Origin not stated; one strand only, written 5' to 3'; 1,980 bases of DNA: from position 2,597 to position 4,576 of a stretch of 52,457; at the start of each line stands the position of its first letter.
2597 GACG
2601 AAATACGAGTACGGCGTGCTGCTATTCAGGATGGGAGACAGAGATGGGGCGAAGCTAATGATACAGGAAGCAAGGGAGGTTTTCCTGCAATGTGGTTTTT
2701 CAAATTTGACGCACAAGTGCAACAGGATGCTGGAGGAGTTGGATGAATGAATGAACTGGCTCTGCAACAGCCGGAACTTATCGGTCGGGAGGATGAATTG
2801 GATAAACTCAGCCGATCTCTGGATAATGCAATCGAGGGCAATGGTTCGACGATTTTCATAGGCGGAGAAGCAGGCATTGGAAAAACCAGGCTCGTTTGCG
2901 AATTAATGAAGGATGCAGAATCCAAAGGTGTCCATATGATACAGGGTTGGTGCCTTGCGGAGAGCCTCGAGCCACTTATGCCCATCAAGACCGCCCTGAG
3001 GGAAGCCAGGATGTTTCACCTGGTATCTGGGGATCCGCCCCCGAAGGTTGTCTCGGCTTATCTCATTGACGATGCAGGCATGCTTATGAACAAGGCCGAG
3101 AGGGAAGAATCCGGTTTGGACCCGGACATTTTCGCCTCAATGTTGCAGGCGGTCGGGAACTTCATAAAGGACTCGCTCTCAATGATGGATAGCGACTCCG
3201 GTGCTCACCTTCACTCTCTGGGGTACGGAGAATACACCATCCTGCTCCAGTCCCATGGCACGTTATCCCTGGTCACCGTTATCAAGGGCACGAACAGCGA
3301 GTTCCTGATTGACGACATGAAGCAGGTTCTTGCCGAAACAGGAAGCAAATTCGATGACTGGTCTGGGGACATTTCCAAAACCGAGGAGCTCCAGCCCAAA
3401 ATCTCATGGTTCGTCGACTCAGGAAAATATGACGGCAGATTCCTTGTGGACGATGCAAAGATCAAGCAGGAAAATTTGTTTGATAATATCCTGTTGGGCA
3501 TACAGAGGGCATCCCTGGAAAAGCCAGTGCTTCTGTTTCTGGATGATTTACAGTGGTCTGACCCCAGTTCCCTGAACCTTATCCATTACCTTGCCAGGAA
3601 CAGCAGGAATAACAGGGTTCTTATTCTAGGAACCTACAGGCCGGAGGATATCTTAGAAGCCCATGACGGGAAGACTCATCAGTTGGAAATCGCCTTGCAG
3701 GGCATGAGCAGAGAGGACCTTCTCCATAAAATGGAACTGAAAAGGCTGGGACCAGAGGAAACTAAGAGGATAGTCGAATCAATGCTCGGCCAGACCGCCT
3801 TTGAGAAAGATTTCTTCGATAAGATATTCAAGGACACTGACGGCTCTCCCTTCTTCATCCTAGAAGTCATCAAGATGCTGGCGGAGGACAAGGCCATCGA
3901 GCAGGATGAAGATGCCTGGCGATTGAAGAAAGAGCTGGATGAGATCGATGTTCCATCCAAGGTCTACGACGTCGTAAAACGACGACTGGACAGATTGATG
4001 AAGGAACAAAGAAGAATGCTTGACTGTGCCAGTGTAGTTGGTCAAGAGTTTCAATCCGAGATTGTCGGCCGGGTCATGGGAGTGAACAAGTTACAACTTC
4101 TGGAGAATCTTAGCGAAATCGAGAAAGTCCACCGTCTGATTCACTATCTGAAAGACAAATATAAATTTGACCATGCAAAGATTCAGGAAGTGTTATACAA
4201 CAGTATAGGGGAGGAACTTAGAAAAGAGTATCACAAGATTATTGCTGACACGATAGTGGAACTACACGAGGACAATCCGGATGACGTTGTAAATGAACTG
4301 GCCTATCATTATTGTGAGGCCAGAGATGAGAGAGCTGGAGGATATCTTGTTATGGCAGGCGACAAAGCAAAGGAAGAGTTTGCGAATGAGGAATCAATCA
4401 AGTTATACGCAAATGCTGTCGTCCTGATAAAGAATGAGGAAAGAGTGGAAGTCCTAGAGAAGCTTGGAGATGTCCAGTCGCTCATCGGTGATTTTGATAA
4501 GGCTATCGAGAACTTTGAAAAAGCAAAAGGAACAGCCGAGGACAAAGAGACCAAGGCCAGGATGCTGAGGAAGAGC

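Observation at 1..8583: Tandem trio of giant STAND-like ATPase-TPR genes with a roadblock/longin-like domain inserted inside the P-loop fold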

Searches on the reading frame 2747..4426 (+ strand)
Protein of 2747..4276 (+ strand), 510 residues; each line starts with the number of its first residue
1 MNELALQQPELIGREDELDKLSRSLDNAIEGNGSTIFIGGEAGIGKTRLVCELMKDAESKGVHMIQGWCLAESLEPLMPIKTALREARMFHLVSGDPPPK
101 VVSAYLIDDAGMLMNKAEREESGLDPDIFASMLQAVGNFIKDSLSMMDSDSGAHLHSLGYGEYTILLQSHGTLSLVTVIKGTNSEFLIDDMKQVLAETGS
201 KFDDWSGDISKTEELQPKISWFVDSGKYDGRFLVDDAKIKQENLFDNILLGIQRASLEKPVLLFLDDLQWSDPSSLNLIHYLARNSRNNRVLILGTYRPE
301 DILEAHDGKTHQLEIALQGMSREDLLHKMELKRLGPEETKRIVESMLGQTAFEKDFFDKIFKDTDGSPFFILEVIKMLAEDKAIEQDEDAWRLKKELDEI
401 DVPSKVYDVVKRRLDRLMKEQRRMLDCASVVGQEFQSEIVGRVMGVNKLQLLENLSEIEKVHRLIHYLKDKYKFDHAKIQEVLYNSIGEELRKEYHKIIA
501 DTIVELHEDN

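Call 10: find_homologous_proteins(query=window:2747-4276:+, max_evalue=0.00001)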
Query seq(510 aa) (510 aa): 560 proteins with E <= 0.00001 among 8000 candidates; the best 120 are listed.
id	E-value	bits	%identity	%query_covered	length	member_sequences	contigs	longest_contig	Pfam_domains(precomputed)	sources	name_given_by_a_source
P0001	3.6e-227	773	66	100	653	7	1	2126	PF13191.13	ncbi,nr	ncbi:MAG: AAA family ATPase, partial [Thermoplasmata archaeon]|nr:AAA family ATPase [Thermoplasmata 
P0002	3.3e-222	757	64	100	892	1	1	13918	PF10602.16,PF13414.13,PF13176.13,PF13428.13,PF13191.13,PF13374.13,PF17874.8,PF00515.35,PF13424.13,PF13432.13,PF13181.13,PF07719.24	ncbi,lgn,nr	ncbi:MAG: tetratricopeptide repeat protein [Euryarchaeota archaeon]|nr:tetratricopeptide repeat prot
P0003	5.7e-215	733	65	97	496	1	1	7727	PF07693.21,PF13191.13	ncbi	ncbi:MAG: AAA family ATPase [Thermoplasmata archaeon]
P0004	4.6e-202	690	69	86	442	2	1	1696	PF13191.13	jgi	jgi:predicted ATPase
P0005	5.5e-201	687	58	100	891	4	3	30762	PF10602.16,PF13176.13,PF24885.2,PF13428.13,PF13191.13,PF13374.13,PF14559.13,PF17874.8,PF00515.35,PF13424.13,PF28559.1,PF14938.13,PF13432.13,PF13181.13,PF07719.24,PF13174.13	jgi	jgi:adenylate cyclase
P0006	1.6e-192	659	57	100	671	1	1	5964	PF13191.13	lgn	-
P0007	3.9e-180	618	54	100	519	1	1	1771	PF00931.29,PF13191.13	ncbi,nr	ncbi:MAG: AAA family ATPase, partial [Candidatus Heimdallarchaeota archaeon]|nr:AAA family ATPase [C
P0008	4.1e-179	615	60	86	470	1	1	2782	PF13401.13,PF13191.13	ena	-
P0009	7.4e-176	604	53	99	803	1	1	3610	PF13414.13,PF17874.8,PF00515.35,PF13424.13,PF13176.13,PF13181.13,PF07719.24,PF13191.13,PF13374.13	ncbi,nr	ncbi:MAG: tetratricopeptide repeat protein [Thermoplasmata archaeon]|nr:tetratricopeptide repeat pro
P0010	1.1e-175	603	53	97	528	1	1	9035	PF07693.21,PF13401.13,PF01637.25,PF13191.13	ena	-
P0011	7.3e-169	581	50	97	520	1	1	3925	PF13401.13,PF13191.13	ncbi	ncbi:MAG: AAA family ATPase, partial [Thermoplasmata archaeon]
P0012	4.4e-159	549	50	98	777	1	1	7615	PF10602.16,PF13414.13,PF17874.8,PF00515.35,PF13424.13,PF13176.13,PF13428.13,PF13181.13,PF07719.24,PF13191.13,PF13374.13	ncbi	ncbi:MAG: tetratricopeptide repeat protein, partial [Thermoplasmata archaeon]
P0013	1.1e-157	544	60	77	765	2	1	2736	PF13414.13,PF13176.13,PF24885.2,PF13428.13,PF13191.13,PF13374.13,PF14559.13,PF17874.8,PF00515.35,PF13424.13,PF14938.13,PF13432.13,PF13181.13,PF07719.24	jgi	-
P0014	9.7e-149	514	48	100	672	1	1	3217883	PF13424.13,PF13176.13,PF13181.13,PF07719.24,PF13191.13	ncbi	ncbi:MAG: AAA family ATPase, partial [Methanomassiliicoccales archaeon]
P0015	2.3e-140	487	46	99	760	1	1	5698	PF13191.13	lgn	-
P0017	6.7e-139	482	46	98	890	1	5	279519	PF13414.13,PF13176.13,PF24885.2,PF13428.13,PF13191.13,PF13374.13,PF10923.15,PF17874.8,PF00515.35,PF12895.14,PF13424.13,PF28559.1,PF14938.13,PF13432.13,PF13181.13,PF07719.24,PF13174.13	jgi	jgi:predicted ATPase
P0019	1.1e-137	478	46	98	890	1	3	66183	PF10602.16,PF17874.8,PF00515.35,PF13424.13,PF13176.13,PF13181.13,PF07719.24,PF13191.13,PF13374.13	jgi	jgi:tetratricopeptide (TPR) repeat protein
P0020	4.2e-137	476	45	99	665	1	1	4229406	PF10923.15,PF13424.13,PF07719.24,PF13191.13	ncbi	ncbi:MAG: DUF2791 family P-loop domain-containing protein, partial [Thermoplasmata archaeon]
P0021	2.7e-136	473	46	99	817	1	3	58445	PF10923.15,PF00515.35,PF13424.13,PF13176.13,PF13181.13,PF07719.24,PF13191.13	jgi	jgi:predicted ATPase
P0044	8.9e-106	373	40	89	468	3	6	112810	PF13401.13,PF01637.25,PF13191.13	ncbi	ncbi:MAG: AAA family ATPase [Thermoplasmata archaeon]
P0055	5.6e-87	311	46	50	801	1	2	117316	PF12697.14,PF03096.21,PF00561.27,PF12146.16,PF13191.13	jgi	-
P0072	1.7e-83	299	44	50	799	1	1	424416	PF12697.14,PF00561.27,PF12146.16,PF13191.13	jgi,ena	-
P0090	3.2e-81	292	41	74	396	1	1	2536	PF10923.15,PF13191.13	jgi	jgi:predicted regulator of Ras-like GTPase activity (Roadblock/LC7/MglB family)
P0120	4.2e-75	272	39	53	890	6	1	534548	PF25063.1,PF13431.13,PF12862.14,PF25058.2,PF13176.13,PF13401.13,PF13428.13,PF13191.13,PF13374.13,PF14559.13,PF10345.16,PF26725.1,PF17874.8,PF00515.35,PF12895.14,PF13424.13,PF13432.13,PF13181.13,PF07719.24,PF13174.13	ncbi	ncbi:MAG: tetratricopeptide repeat protein [Candidatus Bathyarchaeia archaeon]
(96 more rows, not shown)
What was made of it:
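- JGI names one member (P0090) 'regulator of Ras-like GTPase activity (Roadblock/LC7/MglB family)' (call 10).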

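Call 31: predict_structure(alignment_id=A1)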
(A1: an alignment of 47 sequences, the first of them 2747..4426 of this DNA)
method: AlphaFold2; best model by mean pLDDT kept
length: 560 residues; sequences in the alignment: 47
mean_pLDDT: 84.2   pTM: 0.70
mean pLDDT of the five models: 84.2, 84.1, 83.3, 83.0, 81.4
residues with pLDDT >= 90: 211; 70-90: 279; 50-70: 57; < 50: 13
segments of 3 or more residues with pLDDT < 50: 1-6, 147-153
pLDDT, mean of each block of 10 residues (from residue 1): 52 94 97 96 90 95 93 79 90 85 85 81 57 62 52 58 83 86 89 84 72 84 87 79 91 92 95 93 96 94 66 92 95 93 89 90 85 85 85 82 61 80 92 90 89 88 82 84 87 93 87 85 90 88 80 84
secondary structure, 60 per line:
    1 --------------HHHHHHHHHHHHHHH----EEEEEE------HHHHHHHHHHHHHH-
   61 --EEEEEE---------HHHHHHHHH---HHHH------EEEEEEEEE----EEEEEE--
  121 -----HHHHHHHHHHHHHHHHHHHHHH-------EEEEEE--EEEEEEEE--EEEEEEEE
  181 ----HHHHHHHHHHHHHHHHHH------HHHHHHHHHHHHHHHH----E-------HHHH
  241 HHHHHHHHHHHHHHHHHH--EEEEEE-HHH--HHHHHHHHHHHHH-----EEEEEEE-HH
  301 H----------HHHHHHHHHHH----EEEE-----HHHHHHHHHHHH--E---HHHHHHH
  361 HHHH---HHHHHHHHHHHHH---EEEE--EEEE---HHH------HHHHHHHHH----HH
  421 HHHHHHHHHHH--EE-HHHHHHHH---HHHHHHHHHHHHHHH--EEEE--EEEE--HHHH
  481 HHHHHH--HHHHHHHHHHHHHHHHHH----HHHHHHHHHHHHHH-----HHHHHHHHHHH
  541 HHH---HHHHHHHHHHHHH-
elements in order: H15-29 E34-39 H46-59 E63-68 H78-86 H90-93 E100-108 E113-118 H126-147 E155-160 E163-170 E173-180 H185-202 H209-224 H237-258 E261-266 H273-285 E291-297 H312-322 E327-330 H336-347 H354-364 H368-380 E384-387 E390-393 H406-414 H419-431 H437-444 H448-462 E465-468 E471-474 H477-486 H489-506 H511-524 H530-543 H547-559
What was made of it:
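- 2747..5791 (+): Paralog B, complete (1014 aa). It reads AAA_16 NTPase with insert, then helical and winged-helix domains, then a TPR array. AlphaFold model of residues 1-560, mean pLDDT 84 (call 31).
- On STAND NTPase (AAA_16 / MalT-LAL-like branch): The AlphaFold model of B 1-560 shows helices at 312-380 and then β-hairpin/helix units at 384-474 (call 31).
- The AlphaFold model keeps β1, β2, the Walker B strand, sensor strand β4 and β5 at pLDDT of about 90 or more, with the insert as a separate unit (call 31). In the 560-residue model the central helix of the insert has low confidence (pLDDT 52-62, call 31), so its packing against the ATPase is unknown. The insert sits in the β2-to-Walker B connection next to the nucleotide site (call 31).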

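Call 35: fold_search(model_id=the predicted structure, library=pdb)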
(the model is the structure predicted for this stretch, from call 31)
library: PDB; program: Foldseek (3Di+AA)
matches with E <= 10: 1480; with E <= 0.001: 147
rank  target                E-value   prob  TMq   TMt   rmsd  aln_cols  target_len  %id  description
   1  9c57_F                7.7e-08  1.00  0.28  0.35  13.3       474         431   13  Reconstituted P400 Subcomplex of the human TIP60 complex (released 2024-08-21)
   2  6mfv_A                9.4e-08  1.00  0.19  0.17  23.5       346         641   15  Crystal structure of the Signal Transduction ATPase with Numerous Domains (STAND) protein with a tetratricopeptide rep (released 2019-02-20)
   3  9cac_J                1.4e-07  1.00  0.29  0.37  13.6       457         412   13  Cryo-EM structure of the RuvBL lobe of the native human TIP60 complex (composite structure) (released 2025-06-18)
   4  9b1d_H                1.4e-07  1.00  0.28  0.35  16.9       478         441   10  Cryo-EM structure of native SWR1 bound to DNA (composite structure) (released 2024-10-09)
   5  9ca7_H                1.4e-07  1.00  0.29  0.36  14.7       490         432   13  Cryo-EM structure of human SRCAP-nucleosome complex in the fully-engaged state (composite structure) (released 2025-06-18)
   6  9ca7_J                1.5e-07  1.00  0.29  0.37  14.0       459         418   13  Cryo-EM structure of human SRCAP-nucleosome complex in the fully-engaged state (composite structure) (released 2025-06-18)
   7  8qr1_I                2.4e-07  1.00  0.30  0.37  15.3       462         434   12  Cryo-EM structure of the human Tip60 complex (released 2024-08-07)
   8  3shf                  3.2e-07  1.00  0.27  0.14  22.3       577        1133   12  Crystal structure of the R265S mutant of full-length murine Apaf-1 (released 2011-08-24)
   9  8qr1_L                3.2e-07  1.00  0.32  0.39  15.4       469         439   13  Cryo-EM structure of the human Tip60 complex (released 2024-08-07)
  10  9c57_D                3.4e-07  1.00  0.29  0.35  14.4       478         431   14  Reconstituted P400 Subcomplex of the human TIP60 complex (released 2024-08-21)
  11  7jgr_G                3.9e-07  1.00  0.32  0.46  12.4       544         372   11  Structure of Drosophila ORC bound to DNA (84 bp) and Cdc6 (released 2020-09-09)
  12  9ca7_G                4.1e-07  1.00  0.31  0.37  15.3       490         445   13  Cryo-EM structure of human SRCAP-nucleosome complex in the fully-engaged state (composite structure) (released 2025-06-18)
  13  9ca7_F                4.1e-07  1.00  0.28  0.35  16.6       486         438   11  Cryo-EM structure of human SRCAP-nucleosome complex in the fully-engaged state (composite structure) (released 2025-06-18)
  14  4m9s_A                4.3e-07  1.00  0.38  0.42  11.6       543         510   12  crystal structure of CED-4 bound CED-3 fragment (released 2013-10-23)
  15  8oo7_F                4.3e-07  1.00  0.30  0.37  16.2       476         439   13  CryoEM Structure INO80core Hexasome complex composite model state1 (released 2023-07-26)
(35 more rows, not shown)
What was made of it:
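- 2747..5791 (+): Foldseek matches to STAND PH0952, Apaf-1, CED-4, MalT, ORC/Cdc6 and RuvBL (call 35).
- On STAND NTPase (AAA_16 / MalT-LAL-like branch): Foldseek matches PH0952 STAND, Apaf-1, CED-4 and MalT (call 35).
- On RuvBL/TIP49 AAA+: The insertion site is similar and RuvBL tops the Foldseek list for the long model (call 35).
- Closest known: RuvBL1/RuvBL2. Same: These are the top Foldseek hits for the 560-aa model (call 35).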

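Call 46: find_encoding_contigs(protein=P0020, flank=10000, max_places=2)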
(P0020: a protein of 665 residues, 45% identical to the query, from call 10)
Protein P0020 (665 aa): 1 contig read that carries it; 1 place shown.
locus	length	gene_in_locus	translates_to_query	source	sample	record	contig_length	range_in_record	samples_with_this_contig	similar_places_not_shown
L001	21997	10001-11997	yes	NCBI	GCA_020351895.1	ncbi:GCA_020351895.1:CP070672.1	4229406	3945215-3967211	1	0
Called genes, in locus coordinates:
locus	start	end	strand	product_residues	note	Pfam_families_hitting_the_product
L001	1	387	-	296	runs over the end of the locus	PF00899:ThiF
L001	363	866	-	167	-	PF08694:UFC1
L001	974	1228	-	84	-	-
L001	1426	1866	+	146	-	PF02830:V4R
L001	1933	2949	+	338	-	PF01555:N6_N4_Mtase (faint), PF11599:AviRa (faint), PF01170:UPF0020, PF03602:Cons_hypoth95 (weak), PF13847:Methyltransf_31, PF13649:Methyltransf_25 (weak)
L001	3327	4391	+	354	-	-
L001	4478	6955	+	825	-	PF01138:RNase_PH, PF03725:RNase_PH_C, PF01138:RNase_PH, PF00013:KH_1, PF00575:S1, PF24685:OB_RRP5_4th (faint), PF00575:S1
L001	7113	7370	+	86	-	PF17146:PIN_6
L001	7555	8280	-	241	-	-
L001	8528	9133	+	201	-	-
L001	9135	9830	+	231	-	PF08843:AbiEii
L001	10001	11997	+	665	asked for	PF10923:BrxC_BrxD (weak), PF13191:AAA_16, PF07719:TPR_2 (faint), PF13424:TPR_12 (weak)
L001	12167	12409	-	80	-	-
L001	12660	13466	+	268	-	PF13424:TPR_12 (faint), PF13428:TPR_14 (faint), PF13371:TPR_9 (weak), PF00515:TPR_1, PF07719:TPR_2, PF13181:TPR_8, PF13414:TPR_11 (weak), PF14559:TPR_19 (weak), +5 more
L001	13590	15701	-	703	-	PF02730:AFOR_N, PF01314:AFOR_C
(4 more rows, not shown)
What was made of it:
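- An AbiEii gene lies next to one member (call 46).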

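Call 47: find_encoding_contigs(protein=P0017, flank=10000, max_places=2)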
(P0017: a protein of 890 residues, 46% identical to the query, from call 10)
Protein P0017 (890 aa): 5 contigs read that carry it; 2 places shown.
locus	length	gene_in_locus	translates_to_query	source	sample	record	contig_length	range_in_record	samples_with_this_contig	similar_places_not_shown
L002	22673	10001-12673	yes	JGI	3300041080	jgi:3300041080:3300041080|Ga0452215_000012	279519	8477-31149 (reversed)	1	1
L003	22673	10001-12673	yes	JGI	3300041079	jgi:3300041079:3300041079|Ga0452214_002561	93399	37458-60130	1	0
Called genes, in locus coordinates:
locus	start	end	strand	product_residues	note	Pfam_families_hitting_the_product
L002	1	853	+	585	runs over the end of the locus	PF13313:DUF4082 (weak), PF05048:NosD, PF13229:Beta_helix, PF05048:NosD, PF13229:Beta_helix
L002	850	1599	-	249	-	PF17746:SfsA_N, PF03749:SfsA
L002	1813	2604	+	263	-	PF01902:Diphthami_syn_2_N, PF28410:Diphthami_syn_2_C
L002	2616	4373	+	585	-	PF20446:ABC_N, PF09818:ABC_ATPase, PF21117:MRB1590_C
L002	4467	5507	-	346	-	-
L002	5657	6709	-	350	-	-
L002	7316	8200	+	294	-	PF00025:Arf (weak), PF00071:Ras, PF08477:Roc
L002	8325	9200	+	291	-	PF00009:GTP_EFTU (weak), PF00025:Arf, PF00071:Ras, PF08477:Roc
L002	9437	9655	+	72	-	PF10923:BrxC_BrxD (weak), PF13191:AAA_16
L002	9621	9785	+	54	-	-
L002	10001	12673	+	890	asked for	PF10923:BrxC_BrxD (weak), PF13191:AAA_16, PF14938:SNAP (faint), PF13424:TPR_12, PF17874:TPR_MalT (weak), PF00515:TPR_1 (weak), PF13374:TPR_10 (weak), PF13424:TPR_12, +10 more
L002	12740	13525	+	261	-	PF00583:Acetyltransf_1 (weak)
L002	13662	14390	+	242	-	PF00005:ABC_tran, PF13304:AAA_21 (faint)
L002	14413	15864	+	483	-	-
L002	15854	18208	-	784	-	PF00890:FAD_binding_2 (weak), PF01134:GIDA (weak), PF01266:DAO, PF07992:Pyr_redox_2 (weak), PF12831:FAD_oxidored, PF13450:NAD_binding_8, PF13187:Fer4_9, PF02662:FlpD, +13 more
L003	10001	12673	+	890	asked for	PF10923:BrxC_BrxD (weak), PF13191:AAA_16, PF14938:SNAP (faint), PF13424:TPR_12, PF17874:TPR_MalT (weak), PF00515:TPR_1 (weak), PF13374:TPR_10 (weak), PF13424:TPR_12, +10 more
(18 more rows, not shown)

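Call 48: find_encoding_contigs(protein=P0005, flank=10000, max_places=2)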
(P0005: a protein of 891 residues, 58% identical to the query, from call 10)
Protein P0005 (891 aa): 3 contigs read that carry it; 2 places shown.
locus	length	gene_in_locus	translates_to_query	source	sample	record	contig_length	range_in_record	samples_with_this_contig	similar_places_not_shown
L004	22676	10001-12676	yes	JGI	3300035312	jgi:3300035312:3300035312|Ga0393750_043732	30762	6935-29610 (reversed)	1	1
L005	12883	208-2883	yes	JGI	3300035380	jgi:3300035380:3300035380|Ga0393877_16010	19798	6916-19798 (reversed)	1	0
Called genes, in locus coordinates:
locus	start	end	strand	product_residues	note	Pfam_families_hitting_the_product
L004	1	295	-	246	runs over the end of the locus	PF00881:Nitroreductase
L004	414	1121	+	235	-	PF13671:AAA_33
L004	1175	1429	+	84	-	-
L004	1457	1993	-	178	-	-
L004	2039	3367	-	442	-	PF04055:Radical_SAM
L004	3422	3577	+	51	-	-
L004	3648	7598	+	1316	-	PF08126:Propeptide_C25 (weak), PF13229:Beta_helix, PF05048:NosD, PF13229:Beta_helix, PF05048:NosD, PF13229:Beta_helix (weak)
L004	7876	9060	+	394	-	PF02441:Flavoprotein, PF04127:DFP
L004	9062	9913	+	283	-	PF00288:GHMP_kinases_N (faint)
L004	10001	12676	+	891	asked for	PF13191:AAA_16, PF13181:TPR_8 (faint), PF07719:TPR_2 (faint), PF13424:TPR_12 (weak), PF13424:TPR_12, PF00515:TPR_1 (weak), PF13374:TPR_10 (weak), PF13424:TPR_12, +10 more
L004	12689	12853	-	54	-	PF04010:DUF357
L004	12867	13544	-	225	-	-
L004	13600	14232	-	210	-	PF01209:Ubie_methyltran, PF02353:CMAS, PF13489:Methyltransf_23, PF01135:PCMT, PF13847:Methyltransf_31, PF08241:Methyltransf_11, PF08242:Methyltransf_12, PF13649:Methyltransf_25, +1 more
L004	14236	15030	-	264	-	PF01255:Prenyltransf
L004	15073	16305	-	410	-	PF06245:DUF1015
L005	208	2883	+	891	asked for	PF13191:AAA_16, PF13181:TPR_8 (faint), PF07719:TPR_2 (faint), PF13424:TPR_12 (weak), PF13424:TPR_12, PF00515:TPR_1 (weak), PF13374:TPR_10 (weak), PF13424:TPR_12, +10 more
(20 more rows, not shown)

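Call 73: find_encoding_contigs(protein=P0019, flank=8000, max_places=1)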
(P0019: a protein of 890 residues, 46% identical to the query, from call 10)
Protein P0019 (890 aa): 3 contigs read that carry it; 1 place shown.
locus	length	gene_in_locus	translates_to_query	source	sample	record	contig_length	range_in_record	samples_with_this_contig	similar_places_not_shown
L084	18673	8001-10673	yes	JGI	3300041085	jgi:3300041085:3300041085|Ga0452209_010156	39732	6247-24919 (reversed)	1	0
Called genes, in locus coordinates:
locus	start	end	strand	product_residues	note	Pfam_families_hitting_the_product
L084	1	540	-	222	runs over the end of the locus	PF25087:GMPPB_C (faint), PF25084:LbH_EIF2B (weak), PF00132:Hexapep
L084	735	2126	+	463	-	PF02629:CoA_binding, PF13380:CoA_binding_2, PF13607:Succ_CoA_lig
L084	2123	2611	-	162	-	PF00383:dCMP_cyt_deam_1, PF14437:MafB19-deam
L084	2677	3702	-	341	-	PF00155:Aminotran_1_2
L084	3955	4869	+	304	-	PF01259:SAICAR_synt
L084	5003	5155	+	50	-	-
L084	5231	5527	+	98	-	-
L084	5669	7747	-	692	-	PF03169:OPT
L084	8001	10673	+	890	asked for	PF13191:AAA_16, PF13374:TPR_10 (faint), PF10602:RPN7 (faint), PF07719:TPR_2 (faint), PF13176:TPR_7 (faint), PF00515:TPR_1 (faint), PF13181:TPR_8 (faint), PF13424:TPR_12, +1 more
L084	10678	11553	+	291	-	PF00025:Arf, PF00071:Ras, PF08477:Roc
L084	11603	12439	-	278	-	PF13507:GATase_5, PF01965:DJ-1_PfpI (faint), PF07685:GATase_3 (weak)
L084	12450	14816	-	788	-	PF18072:FGAR-AT_linker, PF00586:AIRS, PF02769:AIRS_C, PF00586:AIRS, PF02769:AIRS_C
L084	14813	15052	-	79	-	PF02700:PurS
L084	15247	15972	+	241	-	PF01399:PCI (weak), PF09723:Zn_ribbon_8 (faint)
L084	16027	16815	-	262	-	PF12705:PDDEXK_1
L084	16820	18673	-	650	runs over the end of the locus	PF00082:Peptidase_S8, PF17957:Big_7 (weak)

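Call 74: find_encoding_contigs(protein=P0021, flank=8000, max_places=1)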
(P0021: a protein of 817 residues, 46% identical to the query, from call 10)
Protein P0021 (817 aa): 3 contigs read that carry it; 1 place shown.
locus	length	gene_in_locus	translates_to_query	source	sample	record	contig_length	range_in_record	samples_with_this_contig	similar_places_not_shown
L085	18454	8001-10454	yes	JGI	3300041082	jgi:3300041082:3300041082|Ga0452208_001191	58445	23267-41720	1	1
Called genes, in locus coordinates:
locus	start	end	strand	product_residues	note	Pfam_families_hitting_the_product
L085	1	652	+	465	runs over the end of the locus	PF00587:tRNA-synt_2b, PF03129:HGTP_anticodon, PF09180:ProRS-C_1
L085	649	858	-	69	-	-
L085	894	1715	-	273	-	-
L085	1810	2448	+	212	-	PF01914:MarC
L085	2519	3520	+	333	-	PF18093:Trm5_N (faint), PF25133:TYW2_N_2, PF02475:TRM5-TYW2_MTfase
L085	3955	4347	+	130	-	-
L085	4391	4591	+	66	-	-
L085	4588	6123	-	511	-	-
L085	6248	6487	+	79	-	-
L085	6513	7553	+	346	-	PF00579:tRNA-synt_1b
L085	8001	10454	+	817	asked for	PF10923:BrxC_BrxD (weak), PF13191:AAA_16, PF00515:TPR_1 (faint), PF07719:TPR_2 (faint), PF13176:TPR_7 (faint), PF13181:TPR_8 (faint), PF13424:TPR_12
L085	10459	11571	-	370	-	PF07690:MFS_1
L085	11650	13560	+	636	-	-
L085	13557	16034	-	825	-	PF07705:CARDB (weak)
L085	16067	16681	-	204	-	PF00025:Arf (weak), PF00071:Ras, PF08477:Roc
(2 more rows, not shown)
